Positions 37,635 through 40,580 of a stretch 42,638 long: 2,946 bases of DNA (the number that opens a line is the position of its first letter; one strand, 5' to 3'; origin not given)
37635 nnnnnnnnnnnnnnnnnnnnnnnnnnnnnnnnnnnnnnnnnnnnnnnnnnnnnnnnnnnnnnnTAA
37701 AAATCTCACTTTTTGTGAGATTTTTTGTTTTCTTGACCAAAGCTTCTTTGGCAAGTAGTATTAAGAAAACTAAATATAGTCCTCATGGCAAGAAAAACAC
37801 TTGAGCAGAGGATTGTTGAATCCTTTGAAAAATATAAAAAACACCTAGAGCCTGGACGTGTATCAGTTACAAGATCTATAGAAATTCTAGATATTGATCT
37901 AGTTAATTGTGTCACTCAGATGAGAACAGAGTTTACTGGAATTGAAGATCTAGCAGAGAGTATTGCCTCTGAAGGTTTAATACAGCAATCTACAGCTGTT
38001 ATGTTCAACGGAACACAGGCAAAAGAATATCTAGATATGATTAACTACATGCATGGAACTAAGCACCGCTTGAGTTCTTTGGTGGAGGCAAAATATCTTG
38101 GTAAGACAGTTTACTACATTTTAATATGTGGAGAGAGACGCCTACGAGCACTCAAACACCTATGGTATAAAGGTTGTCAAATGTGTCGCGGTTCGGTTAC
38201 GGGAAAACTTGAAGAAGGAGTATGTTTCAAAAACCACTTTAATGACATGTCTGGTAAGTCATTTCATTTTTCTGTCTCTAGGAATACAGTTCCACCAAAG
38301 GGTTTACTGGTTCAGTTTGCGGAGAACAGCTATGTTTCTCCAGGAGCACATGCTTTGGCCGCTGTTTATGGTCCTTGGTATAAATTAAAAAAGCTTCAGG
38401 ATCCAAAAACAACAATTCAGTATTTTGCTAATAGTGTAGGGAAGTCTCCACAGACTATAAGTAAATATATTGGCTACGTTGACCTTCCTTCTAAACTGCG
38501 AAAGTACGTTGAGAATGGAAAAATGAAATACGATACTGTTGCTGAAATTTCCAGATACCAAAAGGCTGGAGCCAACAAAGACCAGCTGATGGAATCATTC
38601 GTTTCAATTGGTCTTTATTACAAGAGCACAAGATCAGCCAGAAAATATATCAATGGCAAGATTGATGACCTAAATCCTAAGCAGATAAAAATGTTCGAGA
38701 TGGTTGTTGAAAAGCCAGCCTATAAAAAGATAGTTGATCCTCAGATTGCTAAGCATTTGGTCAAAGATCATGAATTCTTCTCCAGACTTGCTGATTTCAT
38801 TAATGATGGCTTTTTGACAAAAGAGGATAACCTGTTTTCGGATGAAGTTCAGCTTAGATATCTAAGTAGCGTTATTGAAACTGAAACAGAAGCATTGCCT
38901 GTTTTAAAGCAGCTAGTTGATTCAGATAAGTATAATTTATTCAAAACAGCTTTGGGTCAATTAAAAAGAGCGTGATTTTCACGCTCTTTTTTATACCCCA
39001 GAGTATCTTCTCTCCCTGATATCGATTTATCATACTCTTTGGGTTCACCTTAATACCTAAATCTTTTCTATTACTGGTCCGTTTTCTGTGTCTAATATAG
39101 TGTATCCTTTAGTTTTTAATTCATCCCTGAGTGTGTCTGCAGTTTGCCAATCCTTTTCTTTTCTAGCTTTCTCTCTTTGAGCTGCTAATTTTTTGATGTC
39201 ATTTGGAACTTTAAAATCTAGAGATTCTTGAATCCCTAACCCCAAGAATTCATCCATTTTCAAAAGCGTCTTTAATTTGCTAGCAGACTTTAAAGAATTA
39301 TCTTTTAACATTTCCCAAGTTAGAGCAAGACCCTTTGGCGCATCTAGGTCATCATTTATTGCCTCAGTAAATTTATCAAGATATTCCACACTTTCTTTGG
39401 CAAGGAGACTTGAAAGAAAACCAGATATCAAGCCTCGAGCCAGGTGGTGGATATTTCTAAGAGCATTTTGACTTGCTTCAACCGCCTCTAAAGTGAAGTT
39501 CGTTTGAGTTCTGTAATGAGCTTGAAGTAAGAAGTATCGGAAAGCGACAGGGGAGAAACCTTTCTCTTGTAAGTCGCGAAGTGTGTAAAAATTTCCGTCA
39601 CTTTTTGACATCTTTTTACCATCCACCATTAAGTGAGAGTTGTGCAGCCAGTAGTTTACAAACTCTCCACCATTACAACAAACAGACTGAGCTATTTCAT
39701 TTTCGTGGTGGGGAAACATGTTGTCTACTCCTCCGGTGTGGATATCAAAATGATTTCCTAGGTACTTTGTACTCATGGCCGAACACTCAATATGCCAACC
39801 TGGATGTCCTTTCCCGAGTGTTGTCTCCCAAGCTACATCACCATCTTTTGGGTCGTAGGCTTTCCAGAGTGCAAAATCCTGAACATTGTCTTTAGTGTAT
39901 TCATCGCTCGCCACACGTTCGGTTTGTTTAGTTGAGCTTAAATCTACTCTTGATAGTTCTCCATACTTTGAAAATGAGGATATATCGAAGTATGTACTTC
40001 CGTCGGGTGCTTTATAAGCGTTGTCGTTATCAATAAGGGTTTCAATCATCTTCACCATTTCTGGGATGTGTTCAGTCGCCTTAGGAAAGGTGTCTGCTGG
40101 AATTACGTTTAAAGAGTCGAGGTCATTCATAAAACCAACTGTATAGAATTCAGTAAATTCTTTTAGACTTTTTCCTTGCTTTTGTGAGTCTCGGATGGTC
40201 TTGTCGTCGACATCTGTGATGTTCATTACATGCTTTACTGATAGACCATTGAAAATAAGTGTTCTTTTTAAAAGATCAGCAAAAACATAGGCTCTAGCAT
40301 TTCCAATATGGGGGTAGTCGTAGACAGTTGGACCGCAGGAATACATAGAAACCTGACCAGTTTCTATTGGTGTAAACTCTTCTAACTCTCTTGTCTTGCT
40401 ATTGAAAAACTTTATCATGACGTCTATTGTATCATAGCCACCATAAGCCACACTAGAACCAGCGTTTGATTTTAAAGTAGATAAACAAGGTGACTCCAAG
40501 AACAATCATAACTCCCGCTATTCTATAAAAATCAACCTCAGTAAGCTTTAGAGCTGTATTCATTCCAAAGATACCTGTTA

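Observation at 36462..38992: Orphan ParB-like protein with a Cys/His insert, paired with an unrecognisable ~400-aa protein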

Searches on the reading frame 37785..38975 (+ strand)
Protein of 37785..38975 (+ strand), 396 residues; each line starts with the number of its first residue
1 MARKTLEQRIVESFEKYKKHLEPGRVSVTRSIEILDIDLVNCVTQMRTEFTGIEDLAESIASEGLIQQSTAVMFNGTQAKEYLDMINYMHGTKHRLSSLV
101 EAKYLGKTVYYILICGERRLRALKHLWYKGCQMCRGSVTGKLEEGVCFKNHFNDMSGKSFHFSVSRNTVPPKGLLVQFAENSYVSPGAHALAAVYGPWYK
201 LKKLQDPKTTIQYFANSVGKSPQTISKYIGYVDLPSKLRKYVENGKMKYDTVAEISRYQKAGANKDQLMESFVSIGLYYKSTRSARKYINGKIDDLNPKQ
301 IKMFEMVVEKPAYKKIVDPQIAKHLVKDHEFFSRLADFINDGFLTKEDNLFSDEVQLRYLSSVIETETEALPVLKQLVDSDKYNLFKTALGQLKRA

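Call 3: search_protein_families(library=pfam, proteins=[window:37785-38975:+], max_evalue=1)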
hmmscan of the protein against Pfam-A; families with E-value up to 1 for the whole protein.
window:37785-38975:+ (396 aa): 3 families
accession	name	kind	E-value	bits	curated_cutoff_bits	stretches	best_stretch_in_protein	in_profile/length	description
PF17762.8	HTH_ParB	-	0.0039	17.8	22.6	1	204-249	15-61/102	ParB HTH domain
PF02195.25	ParB_N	-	0.0099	16.3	26.3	0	41-68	13-42/95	ParB N-terminal domain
PF08535.16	KorB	-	0.017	15.5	22.3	1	215-286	10-76/89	KorB domain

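Call 4: search_protein_families(library=phrogs, proteins=[window:37785-38975:+], max_evalue=1)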
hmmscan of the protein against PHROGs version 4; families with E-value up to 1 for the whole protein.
window:37785-38975:+ (396 aa): 6 families
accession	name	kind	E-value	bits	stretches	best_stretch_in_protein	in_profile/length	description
phrog_12047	-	DNA, RNA and nucleotide metabolism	8.8e-06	26.5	2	34-67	2-35/301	ParB-like partition nuclease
phrog_4715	-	DNA, RNA and nucleotide metabolism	0.00022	20.7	1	38-263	154-336/630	ParB-like partition protein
phrog_1033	-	DNA, RNA and nucleotide metabolism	0.0051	17.6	1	215-262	159-206/334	ParB-like partition protein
phrog_3951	-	unknown function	0.023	15.2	1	104-126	64-86/301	-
phrog_3264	-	DNA, RNA and nucleotide metabolism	0.03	14.9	0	30-67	47-86/337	ParB-like partition protein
phrog_15982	-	unknown function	0.061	13.3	0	45-82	41-77/453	-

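Call 5: search_protein_families(library=padloc, proteins=[window:37785-38975:+], max_evalue=1)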
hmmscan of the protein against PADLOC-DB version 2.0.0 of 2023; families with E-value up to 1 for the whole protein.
window:37785-38975:+ (396 aa): 0 families

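Call 6: search_protein_families(library=ncbifam, proteins=[window:37785-38975:+], max_evalue=1)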
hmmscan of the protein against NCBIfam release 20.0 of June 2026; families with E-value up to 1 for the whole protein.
window:37785-38975:+ (396 aa): 2 families
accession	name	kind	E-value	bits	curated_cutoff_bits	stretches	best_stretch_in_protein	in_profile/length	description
TIGR00180.1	parB_part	domain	3.9e-08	33.3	58.45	1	204-253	116-166/186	ParB/RepB/Spo0J family partition protein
TIGR04285.1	nucleoid_noc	exception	6.3e-05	22.4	315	0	41-67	12-40/255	nucleoid occlusion protein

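Call 12: find_homologous_proteins(query=window:37785-38975:+)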
Query window:37785-38975:+ (396 aa): 3 proteins with E <= 0.001 among 3010 candidates.
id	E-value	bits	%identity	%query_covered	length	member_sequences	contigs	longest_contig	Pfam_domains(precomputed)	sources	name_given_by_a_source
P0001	3.5e-263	890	100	100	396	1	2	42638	-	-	-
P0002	4.8e-189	646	70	100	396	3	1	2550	-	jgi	jgi:hypothetical protein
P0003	5.9e-17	80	26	86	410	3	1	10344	-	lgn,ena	-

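Call 16: find_encoding_contigs(protein=P0003, flank=8000, max_places=3)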
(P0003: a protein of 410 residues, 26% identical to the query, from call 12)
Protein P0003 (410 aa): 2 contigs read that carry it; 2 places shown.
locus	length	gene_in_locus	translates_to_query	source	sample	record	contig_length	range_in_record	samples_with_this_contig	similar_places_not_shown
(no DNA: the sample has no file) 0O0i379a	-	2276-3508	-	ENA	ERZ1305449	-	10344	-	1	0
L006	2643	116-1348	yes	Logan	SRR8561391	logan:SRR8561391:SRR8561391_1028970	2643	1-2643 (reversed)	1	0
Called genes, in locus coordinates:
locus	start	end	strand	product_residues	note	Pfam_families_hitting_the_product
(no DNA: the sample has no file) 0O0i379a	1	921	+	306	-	?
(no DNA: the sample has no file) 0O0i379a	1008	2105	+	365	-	-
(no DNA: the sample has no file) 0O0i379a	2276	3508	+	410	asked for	-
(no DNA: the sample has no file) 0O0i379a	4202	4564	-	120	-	PF04480:DUF559, PF18741:MTES_1575 (weak)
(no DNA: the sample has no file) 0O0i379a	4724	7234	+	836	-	PF07517:SecA_DEAD, PF01043:SecA_PP_bind, PF00271:Helicase_C (weak), PF21090:P-loop_SecA, PF07516:SecA_SW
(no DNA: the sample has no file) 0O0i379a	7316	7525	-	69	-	PF00313:CSD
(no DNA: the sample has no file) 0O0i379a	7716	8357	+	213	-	-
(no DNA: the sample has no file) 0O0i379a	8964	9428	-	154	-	PF01668:SmpB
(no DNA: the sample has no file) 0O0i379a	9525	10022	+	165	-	-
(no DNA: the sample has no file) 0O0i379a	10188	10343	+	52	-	?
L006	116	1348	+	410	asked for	-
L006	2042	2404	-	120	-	PF04480:DUF559, PF18741:MTES_1575 (weak)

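Call 28: find_homologous_proteins(query=A4, max_evalue=0.001)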
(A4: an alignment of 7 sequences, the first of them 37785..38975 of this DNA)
Query A4 (7 sequences) (396 aa, profile of the alignment): 422 proteins with E <= 0.001 among 8000 candidates; the best 120 are listed.
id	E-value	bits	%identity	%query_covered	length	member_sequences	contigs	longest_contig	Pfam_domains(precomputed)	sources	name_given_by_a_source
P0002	6.8e-183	626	70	100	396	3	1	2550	-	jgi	jgi:hypothetical protein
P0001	1.8e-173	595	100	100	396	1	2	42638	-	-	-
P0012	8.9e-152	524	20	69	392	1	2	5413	-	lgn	-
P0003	3.6e-145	502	26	86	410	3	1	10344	-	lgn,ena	-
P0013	1.5e-9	55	79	4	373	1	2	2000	PF17762.9,PF23552.3,PF02195.27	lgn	-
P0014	1.6e-9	55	32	20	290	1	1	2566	PF17762.9,PF02195.27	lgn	-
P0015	2.4e-9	55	28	22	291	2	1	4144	PF17762.9,PF02195.27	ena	-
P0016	3.1e-9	54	25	36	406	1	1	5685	PF17762.9,PF23552.3,PF02195.27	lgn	-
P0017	3.5e-9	54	26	25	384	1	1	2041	PF17762.9,PF23552.3,PF02195.27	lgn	-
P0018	5.6e-9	54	21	38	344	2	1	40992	PF17762.9,PF23552.3,PF02195.27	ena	-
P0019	1.3e-8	52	25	36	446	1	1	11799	PF17762.9,PF23552.3,PF02195.27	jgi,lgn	jgi:ParB family chromosome partitioning protein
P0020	1.4e-8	52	23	60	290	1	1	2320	PF17762.9,PF02195.27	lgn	-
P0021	1.6e-8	52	25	36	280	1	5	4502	PF17762.9,PF02195.27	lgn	-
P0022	1.7e-8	52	23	36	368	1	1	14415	PF17762.9,PF23552.3,PF02195.27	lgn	-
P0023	1.8e-8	52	83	3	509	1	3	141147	PF17762.9,PF23552.3,PF02195.27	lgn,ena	-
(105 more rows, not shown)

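Call 41: predict_structure(alignment_id=A5)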
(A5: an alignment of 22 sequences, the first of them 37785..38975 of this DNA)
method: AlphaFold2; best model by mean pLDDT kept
length: 396 residues; sequences in the alignment: 22
mean_pLDDT: 74.4   pTM: 0.60
mean pLDDT of the five models: 74.4, 72.2, 69.5, 69.0, 68.5
residues with pLDDT >= 90: 124; 70-90: 128; 50-70: 78; < 50: 66
segments of 3 or more residues with pLDDT < 50: 19-27, 280-290, 311-322, 338-352, 354-365
pLDDT, mean of each block of 10 residues (from residue 1): 74 61 45 92 76 92 84 94 91 94 94 91 93 91 90 77 86 83 80 92 94 91 91 86 76 76 76 60 45 53 54 44 50 51 44 49 54 68 70 57
secondary structure, 60 per line:
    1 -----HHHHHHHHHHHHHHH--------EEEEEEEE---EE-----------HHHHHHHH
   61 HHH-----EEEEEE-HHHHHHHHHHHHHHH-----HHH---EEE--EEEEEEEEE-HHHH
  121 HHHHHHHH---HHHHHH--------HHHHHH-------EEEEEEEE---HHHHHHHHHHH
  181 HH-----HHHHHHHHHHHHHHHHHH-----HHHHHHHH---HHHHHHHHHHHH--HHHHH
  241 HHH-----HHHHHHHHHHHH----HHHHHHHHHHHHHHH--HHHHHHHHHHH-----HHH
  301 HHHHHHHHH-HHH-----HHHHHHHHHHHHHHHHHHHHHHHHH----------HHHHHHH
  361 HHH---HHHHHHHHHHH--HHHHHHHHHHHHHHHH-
elements in order: H6-20 E29-36 H53-63 E69-74 H76-90 E102-104 E107-115 H117-128 H132-137 H146-151 E159-166 H170-182 H188-205 H211-218 H222-233 H236-243 H249-260 H265-279 H282-292 H298-309 H319-343 H354-363 H367-377 H380-395

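Call 43: search_solved_structures(query=A4, max_evalue=0.01, show_alignments=2)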
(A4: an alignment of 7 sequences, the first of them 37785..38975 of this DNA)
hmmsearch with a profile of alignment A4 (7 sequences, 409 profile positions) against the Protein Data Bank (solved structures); distinct sequences matched with E-value up to 0.01: 13.
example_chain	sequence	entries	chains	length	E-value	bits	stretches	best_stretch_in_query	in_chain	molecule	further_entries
7nfu_A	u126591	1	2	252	2e-08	36.9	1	16-79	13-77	Nucleoid occlusion protein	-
7bnk_A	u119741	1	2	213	2.3e-08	36.7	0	165-252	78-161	ParB family protein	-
7ng0_A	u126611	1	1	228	5e-08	35.5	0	44-80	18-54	Nucleoid occlusion protein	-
6t1f_A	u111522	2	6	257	7.6e-08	34.9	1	207-273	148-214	Chromosome-partitioning protein ParB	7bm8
7bnr_A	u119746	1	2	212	9e-08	34.7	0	165-252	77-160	ParB family protein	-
6sdk_A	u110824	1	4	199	1.6e-07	33.9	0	205-255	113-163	Stage 0 sporulation protein J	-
7o0n_A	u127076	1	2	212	2.8e-07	33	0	165-252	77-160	ParB family protein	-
7ol9_A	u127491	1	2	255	4.6e-07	32.4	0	187-282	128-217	Nucleoid occlusion protein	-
4umk_A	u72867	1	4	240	1.8e-06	30.4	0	31-74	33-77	PROBABLE CHROMOSOME-PARTITIONING PROTEIN PARB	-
1vz0_A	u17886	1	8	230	3.5e-05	26.2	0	44-73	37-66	Chromosome-partitioning protein Spo0J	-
6s6h_A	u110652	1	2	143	0.0012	21.1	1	207-275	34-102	Chromosome-partitioning protein ParB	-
8qa8_A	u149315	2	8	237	0.0049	19.1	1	212-253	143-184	Transcriptional repressor protein KorB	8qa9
1r71_A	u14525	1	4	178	0.005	19.1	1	212-253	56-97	Transcriptional repressor protein korB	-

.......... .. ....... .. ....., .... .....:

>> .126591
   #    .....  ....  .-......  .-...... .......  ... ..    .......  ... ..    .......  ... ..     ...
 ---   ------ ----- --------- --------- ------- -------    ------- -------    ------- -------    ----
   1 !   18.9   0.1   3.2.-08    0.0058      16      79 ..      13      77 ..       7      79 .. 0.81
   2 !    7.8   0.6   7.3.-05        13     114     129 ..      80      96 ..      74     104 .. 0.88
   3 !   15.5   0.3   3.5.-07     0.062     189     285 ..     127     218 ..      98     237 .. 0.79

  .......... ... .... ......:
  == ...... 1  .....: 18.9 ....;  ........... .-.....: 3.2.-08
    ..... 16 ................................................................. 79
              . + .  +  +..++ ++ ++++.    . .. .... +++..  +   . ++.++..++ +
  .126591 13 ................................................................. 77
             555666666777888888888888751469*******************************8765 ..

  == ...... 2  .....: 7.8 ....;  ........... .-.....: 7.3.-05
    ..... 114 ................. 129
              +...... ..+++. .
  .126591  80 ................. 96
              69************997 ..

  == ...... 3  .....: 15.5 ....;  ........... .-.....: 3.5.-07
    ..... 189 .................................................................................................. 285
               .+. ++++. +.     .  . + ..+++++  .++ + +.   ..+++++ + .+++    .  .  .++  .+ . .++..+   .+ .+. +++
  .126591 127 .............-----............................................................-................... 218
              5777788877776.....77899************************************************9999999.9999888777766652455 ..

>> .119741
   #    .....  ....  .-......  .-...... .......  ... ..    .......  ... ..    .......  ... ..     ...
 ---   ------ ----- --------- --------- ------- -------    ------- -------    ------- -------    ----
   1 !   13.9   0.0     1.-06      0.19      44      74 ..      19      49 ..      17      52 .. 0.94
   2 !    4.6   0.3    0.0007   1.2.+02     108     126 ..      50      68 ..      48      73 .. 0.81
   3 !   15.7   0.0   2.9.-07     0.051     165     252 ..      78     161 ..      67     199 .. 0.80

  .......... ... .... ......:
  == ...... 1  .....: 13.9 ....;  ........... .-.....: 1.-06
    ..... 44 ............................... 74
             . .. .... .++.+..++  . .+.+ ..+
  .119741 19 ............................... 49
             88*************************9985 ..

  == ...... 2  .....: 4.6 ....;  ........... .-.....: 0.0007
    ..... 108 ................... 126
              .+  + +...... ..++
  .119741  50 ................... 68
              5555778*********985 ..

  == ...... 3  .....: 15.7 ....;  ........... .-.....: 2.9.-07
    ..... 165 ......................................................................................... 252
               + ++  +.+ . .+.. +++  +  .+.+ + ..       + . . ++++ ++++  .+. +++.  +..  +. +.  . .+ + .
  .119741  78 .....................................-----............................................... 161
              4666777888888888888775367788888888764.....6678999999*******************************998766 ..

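Call 44: fold_search(model_id=the predicted structure, library=pdb)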
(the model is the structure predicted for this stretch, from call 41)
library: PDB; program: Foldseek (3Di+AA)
matches with E <= 10: 126; with E <= 0.001: 23
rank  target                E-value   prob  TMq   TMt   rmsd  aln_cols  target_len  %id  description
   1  6sdk_B                2.4e-06  1.00  0.21  0.40  16.4       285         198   15  Crystal structure of bacterial ParB dimer bound to CDP (released 2019-10-23)
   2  7bnk_A                7.6e-06  1.00  0.20  0.39  16.8       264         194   16  Crystal structure of ParB from Myxococcus xanthus bound to CDP and Monothiophosphate (released 2021-09-08)
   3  7bnr_A                1.2e-05  1.00  0.21  0.40  15.9       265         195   17  Crystal structure of a ParB Q52A mutant from Myxococcus xanthus bound to CTPyS (released 2021-09-08)
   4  6sdk_A                1.3e-05  1.00  0.21  0.40  16.3       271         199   15  Crystal structure of bacterial ParB dimer bound to CDP (released 2019-10-23)
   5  8qa9_B                1.4e-05  1.00  0.29  0.46   8.4       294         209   12  Crystal structure of the RK2 plasmid encoded co-complex of the C-terminally truncated transcriptional repressor protei (released 2024-02-21)
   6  7bm8_A                1.4e-05  1.00  0.20  0.42  17.4       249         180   16  Crystal structure of the C-terminally truncated chromosome-partitioning protein ParB from Caulobacter crescentus compl (released 2021-04-28)
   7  7bnr_B                1.7e-05  1.00  0.19  0.36  16.6       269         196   16  Crystal structure of a ParB Q52A mutant from Myxococcus xanthus bound to CTPyS (released 2021-09-08)
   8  7bnk_B                2.6e-05  1.00  0.21  0.41  16.1       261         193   16  Crystal structure of ParB from Myxococcus xanthus bound to CDP and Monothiophosphate (released 2021-09-08)
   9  7ng0                  3.5e-05  1.00  0.20  0.38  16.1       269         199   13  Crystal structure of N- and C-terminally truncated Geobacillus thermoleovorans nucleoid occlusion protein Noc (released 2021-02-17)
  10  8qa9_A                4.0e-05  1.00  0.29  0.47   8.6       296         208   12  Crystal structure of the RK2 plasmid encoded co-complex of the C-terminally truncated transcriptional repressor protei (released 2024-02-21)
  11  7ol9_B                4.6e-05  1.00  0.21  0.39  13.6       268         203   15  Crystal structure of C-terminally truncated Bacillus subtilis nucleoid occlusion protein (Noc) complexed to the Noc-bi (released 2022-03-09)
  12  8qa8_C                5.0e-05  1.00  0.19  0.36  15.8       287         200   14  Crystal structure of the C-terminally truncated transcriptional repressor protein KorB from the RK2 plasmid complexed  (released 2024-02-21)
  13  8qa8_B                8.3e-05  1.00  0.20  0.37  16.1       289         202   14  Crystal structure of the C-terminally truncated transcriptional repressor protein KorB from the RK2 plasmid complexed  (released 2024-02-21)
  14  7nfu_B                1.0e-04  1.00  0.28  0.46   8.3       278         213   14  Crystal structure of C-terminally truncated Geobacillus thermoleovorans nucleoid occlusion protein Noc (released 2021-02-17)
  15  7o0n_A                1.0e-04  1.00  0.20  0.39  16.4       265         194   16  Crystal structure of a ParB E93A mutant from Myxococcus xanthus bound to CDP and monothiophosphate (released 2021-09-15)
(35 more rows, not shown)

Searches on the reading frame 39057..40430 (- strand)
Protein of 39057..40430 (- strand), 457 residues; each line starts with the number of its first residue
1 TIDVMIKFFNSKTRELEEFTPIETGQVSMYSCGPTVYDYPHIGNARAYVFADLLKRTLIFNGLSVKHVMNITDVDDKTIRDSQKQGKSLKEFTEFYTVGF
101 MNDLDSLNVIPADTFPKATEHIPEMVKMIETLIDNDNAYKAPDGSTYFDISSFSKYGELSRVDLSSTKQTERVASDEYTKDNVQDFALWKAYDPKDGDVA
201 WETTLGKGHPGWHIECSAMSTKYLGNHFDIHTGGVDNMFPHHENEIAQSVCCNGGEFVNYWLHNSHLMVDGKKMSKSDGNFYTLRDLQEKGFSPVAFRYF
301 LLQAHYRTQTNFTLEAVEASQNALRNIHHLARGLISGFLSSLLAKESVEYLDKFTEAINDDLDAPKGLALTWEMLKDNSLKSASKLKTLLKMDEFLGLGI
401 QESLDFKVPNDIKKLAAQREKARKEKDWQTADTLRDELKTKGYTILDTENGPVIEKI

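Call 102: search_protein_families(library=pfam, proteins=[window:39057-40430:-], max_evalue=0.05)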
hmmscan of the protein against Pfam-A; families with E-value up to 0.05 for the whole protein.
window:39057-40430:- (457 aa): 7 families
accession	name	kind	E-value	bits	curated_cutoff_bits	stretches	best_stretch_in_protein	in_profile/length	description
PF01406.26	tRNA-synt_1e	-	3.5e-110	368.5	27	1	19-321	2-300/301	tRNA synthetases class I (C) catalytic domain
PF09334.17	tRNA-synt_1g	-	3.6e-11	42.9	20.1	2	261-322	315-376/391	tRNA synthetases class I (M)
PF23493.1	CysS_C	-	7.2e-07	29.7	23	1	409-448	5-44/51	Cysteinyl-tRNA ligase anticodon binding domain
PF01921.24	tRNA-synt_1f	-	4.2e-06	26.4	27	0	270-319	279-327/360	tRNA synthetases class I (K)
PF00133.28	tRNA-synt_1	-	0.002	17.4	22.7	0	229-311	330-412/414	tRNA synthetases class I (I, L, M and V)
PF00749.27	tRNA-synt_1c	-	0.0026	17.2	23.4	0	39-141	13-97/314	tRNA synthetases class I (E and Q), catalytic domain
PF09190.17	DALR_2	-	0.0066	17.4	22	0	353-396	1-53/57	DALR domain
